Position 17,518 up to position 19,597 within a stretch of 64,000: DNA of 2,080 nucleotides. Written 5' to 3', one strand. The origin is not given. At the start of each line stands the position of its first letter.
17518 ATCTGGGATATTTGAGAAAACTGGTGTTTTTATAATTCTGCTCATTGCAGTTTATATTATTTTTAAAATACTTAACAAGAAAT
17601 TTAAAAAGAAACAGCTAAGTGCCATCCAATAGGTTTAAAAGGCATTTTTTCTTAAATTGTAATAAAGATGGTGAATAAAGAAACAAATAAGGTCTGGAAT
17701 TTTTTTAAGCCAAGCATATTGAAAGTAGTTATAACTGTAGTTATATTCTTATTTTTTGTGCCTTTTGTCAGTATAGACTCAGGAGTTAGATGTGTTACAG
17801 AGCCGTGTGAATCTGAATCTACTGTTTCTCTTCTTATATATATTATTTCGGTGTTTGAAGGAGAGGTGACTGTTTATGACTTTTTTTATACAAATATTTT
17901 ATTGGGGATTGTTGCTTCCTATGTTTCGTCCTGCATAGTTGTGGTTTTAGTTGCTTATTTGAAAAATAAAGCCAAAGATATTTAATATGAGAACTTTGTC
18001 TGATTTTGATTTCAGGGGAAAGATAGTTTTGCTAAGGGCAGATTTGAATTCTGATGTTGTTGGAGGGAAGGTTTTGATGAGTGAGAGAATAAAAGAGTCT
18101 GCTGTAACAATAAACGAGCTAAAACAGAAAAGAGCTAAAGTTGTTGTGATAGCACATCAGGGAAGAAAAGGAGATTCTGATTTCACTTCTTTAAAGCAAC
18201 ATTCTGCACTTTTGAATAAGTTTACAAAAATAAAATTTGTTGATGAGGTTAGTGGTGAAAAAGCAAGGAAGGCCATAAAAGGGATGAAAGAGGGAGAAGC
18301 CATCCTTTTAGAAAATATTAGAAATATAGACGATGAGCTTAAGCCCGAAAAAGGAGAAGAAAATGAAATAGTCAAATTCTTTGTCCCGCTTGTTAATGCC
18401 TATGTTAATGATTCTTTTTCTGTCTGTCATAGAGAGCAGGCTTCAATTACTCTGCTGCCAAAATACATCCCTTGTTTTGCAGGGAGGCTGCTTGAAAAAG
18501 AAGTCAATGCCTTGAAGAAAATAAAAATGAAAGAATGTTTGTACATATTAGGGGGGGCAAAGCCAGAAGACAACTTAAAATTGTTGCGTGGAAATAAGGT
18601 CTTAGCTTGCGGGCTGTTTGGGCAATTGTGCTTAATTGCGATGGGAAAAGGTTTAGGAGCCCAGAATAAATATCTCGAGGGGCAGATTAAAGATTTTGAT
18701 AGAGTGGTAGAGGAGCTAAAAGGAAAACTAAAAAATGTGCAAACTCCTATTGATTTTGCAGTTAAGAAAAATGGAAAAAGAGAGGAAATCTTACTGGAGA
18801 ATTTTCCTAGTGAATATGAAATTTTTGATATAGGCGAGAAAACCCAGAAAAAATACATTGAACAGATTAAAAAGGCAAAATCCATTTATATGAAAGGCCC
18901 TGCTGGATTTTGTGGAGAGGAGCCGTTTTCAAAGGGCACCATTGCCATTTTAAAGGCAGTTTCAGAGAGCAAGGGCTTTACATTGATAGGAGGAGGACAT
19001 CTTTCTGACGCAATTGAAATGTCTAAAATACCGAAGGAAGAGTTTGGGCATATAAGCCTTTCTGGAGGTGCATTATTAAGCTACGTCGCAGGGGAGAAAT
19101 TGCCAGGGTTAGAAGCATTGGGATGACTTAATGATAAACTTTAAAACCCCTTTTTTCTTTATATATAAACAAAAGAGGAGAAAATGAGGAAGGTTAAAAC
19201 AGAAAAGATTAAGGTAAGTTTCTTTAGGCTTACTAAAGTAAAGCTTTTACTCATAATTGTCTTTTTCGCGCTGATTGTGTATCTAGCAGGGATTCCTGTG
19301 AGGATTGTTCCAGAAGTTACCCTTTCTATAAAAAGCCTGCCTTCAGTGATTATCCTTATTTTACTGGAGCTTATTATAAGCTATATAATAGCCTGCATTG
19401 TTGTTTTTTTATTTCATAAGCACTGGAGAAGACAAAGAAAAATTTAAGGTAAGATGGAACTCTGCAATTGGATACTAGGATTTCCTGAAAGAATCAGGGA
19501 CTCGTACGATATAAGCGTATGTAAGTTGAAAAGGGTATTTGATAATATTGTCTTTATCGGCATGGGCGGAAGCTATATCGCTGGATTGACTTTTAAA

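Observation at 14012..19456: Small two-TM hairpin proteins translationally coupled upstream of gap, pgk and pgi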

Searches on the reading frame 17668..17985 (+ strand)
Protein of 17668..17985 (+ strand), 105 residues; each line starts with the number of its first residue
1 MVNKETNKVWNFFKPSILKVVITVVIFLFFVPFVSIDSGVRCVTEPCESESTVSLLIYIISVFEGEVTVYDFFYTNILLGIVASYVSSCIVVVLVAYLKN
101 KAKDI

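Call 7: search_protein_families(library=pfam, proteins=[window:17668-17985:+], max_evalue=1)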
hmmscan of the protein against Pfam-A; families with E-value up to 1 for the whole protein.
window:17668-17985:+ (105 aa): 0 families

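Call 14: find_homologous_proteins(query=window:17668-17985:+, max_evalue=10)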
Query window:17668-17985:+ (105 aa): 6 proteins with E <= 10 among 12 candidates.
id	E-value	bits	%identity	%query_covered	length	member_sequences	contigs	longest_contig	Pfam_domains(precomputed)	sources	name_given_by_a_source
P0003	3.1e-58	212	100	100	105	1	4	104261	-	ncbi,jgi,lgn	-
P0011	3.3e-51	189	84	100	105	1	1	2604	-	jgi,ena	-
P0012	1.7e-47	178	78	100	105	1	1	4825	-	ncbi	-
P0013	3.0e-47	177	84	100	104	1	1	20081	-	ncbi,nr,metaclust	ncbi:hypothetical protein A3K73_07175 [Candidatus Pacearchaeota archaeon RBG_13_36_9]|nr:MAG: hypoth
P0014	4.2e-45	170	76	100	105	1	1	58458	-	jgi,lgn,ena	-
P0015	6.3e-30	121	59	100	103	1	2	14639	-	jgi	jgi:hypothetical protein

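Call 20: find_homologous_proteins(query=A1, max_evalue=1)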
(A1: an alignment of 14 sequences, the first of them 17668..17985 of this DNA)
Query A1 (14 sequences) (105 aa, profile of the alignment): 20 proteins with E <= 1 among 3858 candidates.
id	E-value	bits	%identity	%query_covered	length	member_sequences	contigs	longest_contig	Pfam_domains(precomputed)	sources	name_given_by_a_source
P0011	5.8e-17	80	84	100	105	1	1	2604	-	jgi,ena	-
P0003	1.9e-16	78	100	100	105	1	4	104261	-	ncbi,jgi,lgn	-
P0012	2.0e-16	78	78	100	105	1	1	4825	-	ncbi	-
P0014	5.9e-16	76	76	100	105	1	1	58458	-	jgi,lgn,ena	-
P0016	9.1e-15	73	-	-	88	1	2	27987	-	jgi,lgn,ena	-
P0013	1.1e-14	72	84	100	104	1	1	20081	-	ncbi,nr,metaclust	ncbi:hypothetical protein A3K73_07175 [Candidatus Pacearchaeota archaeon RBG_13_36_9]|nr:MAG: hypoth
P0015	1.6e-12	65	59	100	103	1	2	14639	-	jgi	jgi:hypothetical protein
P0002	8.1e-12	63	33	17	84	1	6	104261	-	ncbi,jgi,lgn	-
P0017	5.7e-11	60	45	18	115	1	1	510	-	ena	-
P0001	3.1e-10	58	30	29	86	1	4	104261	-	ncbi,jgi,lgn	-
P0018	3.8e-10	58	56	9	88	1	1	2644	-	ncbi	-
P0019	9.3e-7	47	29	32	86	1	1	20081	-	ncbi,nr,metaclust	ncbi:hypothetical protein A3K73_07145 [Candidatus Pacearchaeota archaeon RBG_13_36_9]|nr:MAG: hypoth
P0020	9.9e-7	47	27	29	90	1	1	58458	-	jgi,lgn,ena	-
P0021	5.8e-6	44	38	23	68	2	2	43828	-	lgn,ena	-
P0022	1.5e-3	37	-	-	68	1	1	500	-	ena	-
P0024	6.1e-3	35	-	-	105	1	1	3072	-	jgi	jgi:hypothetical protein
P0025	8.2e-3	34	21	81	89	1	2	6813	-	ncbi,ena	-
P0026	1.0e-1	31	-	-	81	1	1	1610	-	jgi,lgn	-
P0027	2.0e-1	30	-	-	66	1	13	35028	-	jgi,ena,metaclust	metaclust:\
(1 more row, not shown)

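Call 22: find_encoding_contigs(protein=P0015, flank=10000, max_places=3)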
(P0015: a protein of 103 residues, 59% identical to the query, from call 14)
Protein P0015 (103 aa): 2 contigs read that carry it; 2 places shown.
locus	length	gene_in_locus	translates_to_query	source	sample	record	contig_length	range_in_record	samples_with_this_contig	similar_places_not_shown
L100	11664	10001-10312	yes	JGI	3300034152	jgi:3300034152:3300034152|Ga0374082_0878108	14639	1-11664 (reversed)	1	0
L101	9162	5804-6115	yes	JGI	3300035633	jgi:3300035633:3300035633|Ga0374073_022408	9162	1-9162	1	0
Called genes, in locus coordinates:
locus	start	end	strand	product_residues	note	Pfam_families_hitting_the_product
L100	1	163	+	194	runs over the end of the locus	PF03803:Scramblase, PF04525:LOR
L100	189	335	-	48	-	-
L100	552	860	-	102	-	PF00338:Ribosomal_S10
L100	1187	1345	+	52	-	-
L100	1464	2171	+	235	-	PF00565:SNase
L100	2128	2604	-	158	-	-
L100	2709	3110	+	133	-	-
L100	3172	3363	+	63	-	-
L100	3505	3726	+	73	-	-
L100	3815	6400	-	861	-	PF00690:Cation_ATPase_N, PF00122:E1-E2_ATPase, PF00702:Hydrolase, PF13246:Cation_ATPase, PF08282:Hydrolase_3 (weak), PF00689:Cation_ATPase_C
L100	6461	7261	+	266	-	PF20720:nSTAND3 (faint), PF05707:Zot (faint)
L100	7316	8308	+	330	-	PF00044:Gp_dh_N, PF02800:Gp_dh_C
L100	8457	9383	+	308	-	PF00890:FAD_binding_2 (weak), PF01134:GIDA (faint), PF01266:DAO (faint), PF01494:FAD_binding_3 (faint), PF07992:Pyr_redox_2, PF12831:FAD_oxidored (weak), PF13738:Pyr_redox_3, PF00070:Pyr_redox, +5 more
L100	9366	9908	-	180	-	PF09419:PGP_phosphatase, PF00702:Hydrolase (faint), PF13242:Hydrolase_like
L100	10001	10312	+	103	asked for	-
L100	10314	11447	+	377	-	PF00162:PGK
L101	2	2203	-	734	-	?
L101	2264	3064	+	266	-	PF20720:nSTAND3 (faint), PF05707:Zot (faint)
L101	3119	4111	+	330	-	PF00044:Gp_dh_N, PF02800:Gp_dh_C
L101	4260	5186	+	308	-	PF00890:FAD_binding_2 (weak), PF01134:GIDA (faint), PF01266:DAO (faint), PF01494:FAD_binding_3 (faint), PF07992:Pyr_redox_2, PF12831:FAD_oxidored (weak), PF13738:Pyr_redox_3, PF00070:Pyr_redox, +5 more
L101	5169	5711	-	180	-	PF09419:PGP_phosphatase, PF00702:Hydrolase (faint), PF13242:Hydrolase_like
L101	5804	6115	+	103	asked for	-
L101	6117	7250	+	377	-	PF00162:PGK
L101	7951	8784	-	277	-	PF23451:Zn_ribbon_PaaD (weak), PF03050:DDE_Tnp_IS66 (weak), PF13610:DDE_Tnp_IS240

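Call 23: find_encoding_contigs(protein=P0027, flank=5000, max_places=4)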
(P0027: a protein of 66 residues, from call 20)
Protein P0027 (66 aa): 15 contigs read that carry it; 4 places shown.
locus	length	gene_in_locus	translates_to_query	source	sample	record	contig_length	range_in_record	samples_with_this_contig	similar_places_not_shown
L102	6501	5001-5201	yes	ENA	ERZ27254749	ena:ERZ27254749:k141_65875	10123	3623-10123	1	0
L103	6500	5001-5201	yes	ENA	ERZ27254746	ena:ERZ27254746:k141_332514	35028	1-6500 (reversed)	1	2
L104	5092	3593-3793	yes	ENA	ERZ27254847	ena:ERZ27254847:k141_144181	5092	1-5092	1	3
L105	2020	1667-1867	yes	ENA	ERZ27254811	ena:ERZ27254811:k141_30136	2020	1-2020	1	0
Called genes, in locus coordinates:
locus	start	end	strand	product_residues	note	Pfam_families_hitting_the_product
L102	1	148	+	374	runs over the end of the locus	PF05175:MTS, PF06325:PrmA, PF13649:Methyltransf_25 (faint), PF13847:Methyltransf_31 (weak)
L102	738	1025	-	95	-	-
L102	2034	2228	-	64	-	-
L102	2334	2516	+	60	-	-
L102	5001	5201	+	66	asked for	-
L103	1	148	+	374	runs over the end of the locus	PF05175:MTS, PF06325:PrmA, PF13649:Methyltransf_25 (faint), PF13847:Methyltransf_31 (weak)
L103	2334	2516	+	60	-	-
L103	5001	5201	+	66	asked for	-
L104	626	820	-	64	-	-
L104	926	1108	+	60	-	-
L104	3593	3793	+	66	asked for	-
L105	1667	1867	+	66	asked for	-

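Call 24: find_encoding_contigs(protein=P0025, flank=5000, max_places=2)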
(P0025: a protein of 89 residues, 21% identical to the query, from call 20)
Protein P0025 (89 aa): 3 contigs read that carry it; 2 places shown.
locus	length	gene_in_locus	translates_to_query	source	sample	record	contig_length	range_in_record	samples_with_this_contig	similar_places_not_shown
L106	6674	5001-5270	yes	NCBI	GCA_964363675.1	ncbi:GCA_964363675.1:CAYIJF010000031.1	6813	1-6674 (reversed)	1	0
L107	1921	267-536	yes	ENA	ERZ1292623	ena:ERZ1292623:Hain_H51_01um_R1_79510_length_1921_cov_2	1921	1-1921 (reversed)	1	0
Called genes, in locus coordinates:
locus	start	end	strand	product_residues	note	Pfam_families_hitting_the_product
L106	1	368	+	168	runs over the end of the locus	?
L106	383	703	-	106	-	-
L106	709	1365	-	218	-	PF02223:Thymidylate_kin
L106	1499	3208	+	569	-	PF02511:Thy1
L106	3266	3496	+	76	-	-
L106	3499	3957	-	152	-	-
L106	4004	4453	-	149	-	PF05014:Nuc_deoxyrib_tr, PF15891:Nuc_deoxyri_tr2 (faint)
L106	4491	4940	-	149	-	PF05014:Nuc_deoxyrib_tr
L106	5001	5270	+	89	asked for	-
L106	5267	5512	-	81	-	PF00338:Ribosomal_S10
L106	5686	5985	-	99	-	-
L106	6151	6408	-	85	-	-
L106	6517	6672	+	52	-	?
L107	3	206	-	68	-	?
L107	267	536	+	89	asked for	-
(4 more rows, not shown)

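Call 25: find_encoding_contigs(protein=P0024, flank=5000, max_places=2)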
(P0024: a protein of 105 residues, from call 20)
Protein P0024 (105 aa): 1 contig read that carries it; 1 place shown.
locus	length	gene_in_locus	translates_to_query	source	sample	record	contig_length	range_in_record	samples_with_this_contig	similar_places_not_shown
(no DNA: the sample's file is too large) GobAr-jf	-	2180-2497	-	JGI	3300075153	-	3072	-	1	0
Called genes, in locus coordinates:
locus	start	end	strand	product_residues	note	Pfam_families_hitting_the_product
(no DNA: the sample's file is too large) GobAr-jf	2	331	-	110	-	?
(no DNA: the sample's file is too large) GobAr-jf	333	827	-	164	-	-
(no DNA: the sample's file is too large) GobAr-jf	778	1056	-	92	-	PF03083:MtN3_slv, PF04193:PQ-loop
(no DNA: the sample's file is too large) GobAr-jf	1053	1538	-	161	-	PF01058:Oxidored_q6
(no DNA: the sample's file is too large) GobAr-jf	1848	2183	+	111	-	PF01050:MannoseP_isomer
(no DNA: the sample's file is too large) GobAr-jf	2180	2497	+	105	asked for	-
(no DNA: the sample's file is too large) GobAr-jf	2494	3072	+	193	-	?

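Call 42: find_encoding_contigs(protein=P0026, flank=3000, max_places=2)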
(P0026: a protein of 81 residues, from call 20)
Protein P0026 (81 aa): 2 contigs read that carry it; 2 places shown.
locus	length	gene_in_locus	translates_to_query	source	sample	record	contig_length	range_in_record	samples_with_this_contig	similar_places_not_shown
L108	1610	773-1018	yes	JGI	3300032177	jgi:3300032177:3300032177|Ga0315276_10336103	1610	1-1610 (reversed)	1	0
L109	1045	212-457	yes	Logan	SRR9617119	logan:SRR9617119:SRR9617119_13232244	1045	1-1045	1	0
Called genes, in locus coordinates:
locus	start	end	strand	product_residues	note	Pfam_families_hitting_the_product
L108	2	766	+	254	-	?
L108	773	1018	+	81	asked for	-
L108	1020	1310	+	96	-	PF13828:DUF4190 (faint)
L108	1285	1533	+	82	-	-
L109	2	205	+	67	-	?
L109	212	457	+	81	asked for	-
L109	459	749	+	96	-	PF13828:DUF4190 (faint)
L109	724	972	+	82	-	-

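Call 43: find_encoding_contigs(protein=P0013, flank=10000, max_places=2)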
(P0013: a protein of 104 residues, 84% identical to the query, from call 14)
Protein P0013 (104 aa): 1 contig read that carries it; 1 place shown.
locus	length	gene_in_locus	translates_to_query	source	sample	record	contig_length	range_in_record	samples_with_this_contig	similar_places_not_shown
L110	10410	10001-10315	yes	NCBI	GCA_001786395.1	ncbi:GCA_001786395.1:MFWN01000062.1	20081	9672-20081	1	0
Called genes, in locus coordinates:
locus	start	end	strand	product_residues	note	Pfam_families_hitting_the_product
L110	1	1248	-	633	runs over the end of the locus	PF00702:Hydrolase, PF13246:Cation_ATPase, PF08282:Hydrolase_3 (weak), PF00689:Cation_ATPase_C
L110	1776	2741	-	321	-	PF13404:HTH_AsnC-type, PF13412:HTH_24, PF01047:MarR (faint), PF12840:HTH_20 (faint), PF13404:HTH_AsnC-type (weak), PF13412:HTH_24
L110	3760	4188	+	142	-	-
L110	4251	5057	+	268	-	PF20720:nSTAND3 (weak), PF05707:Zot (faint)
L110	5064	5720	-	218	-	PF06267:DUF1028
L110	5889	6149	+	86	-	-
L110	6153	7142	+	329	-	PF00044:Gp_dh_N, PF02800:Gp_dh_C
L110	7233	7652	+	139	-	-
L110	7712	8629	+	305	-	PF00890:FAD_binding_2 (weak), PF01134:GIDA (faint), PF01494:FAD_binding_3 (faint), PF01946:Thi4 (faint), PF03486:HI0933_like (faint), PF07992:Pyr_redox_2, PF13738:Pyr_redox_3, PF00070:Pyr_redox, +2 more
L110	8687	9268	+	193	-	-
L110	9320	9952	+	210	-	PF09335:VTT_dom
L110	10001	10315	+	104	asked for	-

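Call 75: search_protein_families(library=pfam, proteins=[P0120, P0147, P0062, P0063, P0126], max_evalue=0.01)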
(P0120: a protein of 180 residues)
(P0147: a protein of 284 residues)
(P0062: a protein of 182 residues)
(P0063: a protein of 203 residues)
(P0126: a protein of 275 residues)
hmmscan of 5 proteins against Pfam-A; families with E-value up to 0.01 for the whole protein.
P0120 (180 aa): 2 families
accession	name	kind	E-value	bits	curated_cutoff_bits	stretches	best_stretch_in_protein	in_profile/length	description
PF00041.27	fn3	-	8.8e-06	26.3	25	1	51-117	3-72/84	Fibronectin type III domain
PF11008.14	DUF2846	-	0.0014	19.1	34.3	1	70-117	15-58/92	Protein of unknown function (DUF2846)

P0147 (284 aa): 0 families

P0062 (182 aa): 0 families

P0063 (203 aa): 0 families

P0126 (275 aa): 0 families

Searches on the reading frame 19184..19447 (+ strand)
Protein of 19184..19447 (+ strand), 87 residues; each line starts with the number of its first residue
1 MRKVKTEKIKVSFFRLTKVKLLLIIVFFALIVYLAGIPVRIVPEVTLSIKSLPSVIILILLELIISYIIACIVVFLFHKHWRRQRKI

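Call 7: search_protein_families(library=pfam, proteins=[window:19184-19447:+], max_evalue=1)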
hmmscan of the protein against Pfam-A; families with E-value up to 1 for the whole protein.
window:19184-19447:+ (87 aa): 3 families
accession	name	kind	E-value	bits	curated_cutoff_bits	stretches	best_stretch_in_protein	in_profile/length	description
PF25563.1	TPR_SYVN1_N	-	0.0087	16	31.4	1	18-53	218-253/268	E3 ubiquitin-protein ligase synoviolin-like, TPR repeats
PF01769.21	MgtE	-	0.07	13.8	27.6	1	5-79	29-97/125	Divalent cation transporter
PF20990.2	DUF2207_C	-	0.91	9.6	33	1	12-77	136-185/247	Predicted membrane protein (DUF2207) C-terminal domain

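Call 27: find_homologous_proteins(query=window:19184-19447:+, max_evalue=10)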
Query window:19184-19447:+ (87 aa): 4 proteins with E <= 10 among 22 candidates.
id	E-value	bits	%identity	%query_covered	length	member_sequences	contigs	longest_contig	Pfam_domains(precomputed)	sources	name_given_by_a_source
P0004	6.9e-43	162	100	100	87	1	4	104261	-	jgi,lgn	-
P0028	8.8e-31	123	84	92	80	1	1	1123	-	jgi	jgi:hypothetical protein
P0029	1.5e-30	123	76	92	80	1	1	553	-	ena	-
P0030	1.3e-21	94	65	92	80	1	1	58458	-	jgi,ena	-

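Call 75: search_protein_families(library=pfam, proteins=[P0120, P0147, P0062, P0063, P0126], max_evalue=0.01)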
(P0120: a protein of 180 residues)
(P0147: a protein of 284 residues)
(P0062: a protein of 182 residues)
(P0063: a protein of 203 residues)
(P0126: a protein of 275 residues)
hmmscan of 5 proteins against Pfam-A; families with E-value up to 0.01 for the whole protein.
P0120 (180 aa): 2 families
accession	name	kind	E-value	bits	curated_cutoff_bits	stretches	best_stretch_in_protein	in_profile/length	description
PF00041.27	fn3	-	8.8e-06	26.3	25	1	51-117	3-72/84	Fibronectin type III domain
PF11008.14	DUF2846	-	0.0014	19.1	34.3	1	70-117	15-58/92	Protein of unknown function (DUF2846)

P0147 (284 aa): 0 families

P0062 (182 aa): 0 families

P0063 (203 aa): 0 families

P0126 (275 aa): 0 families
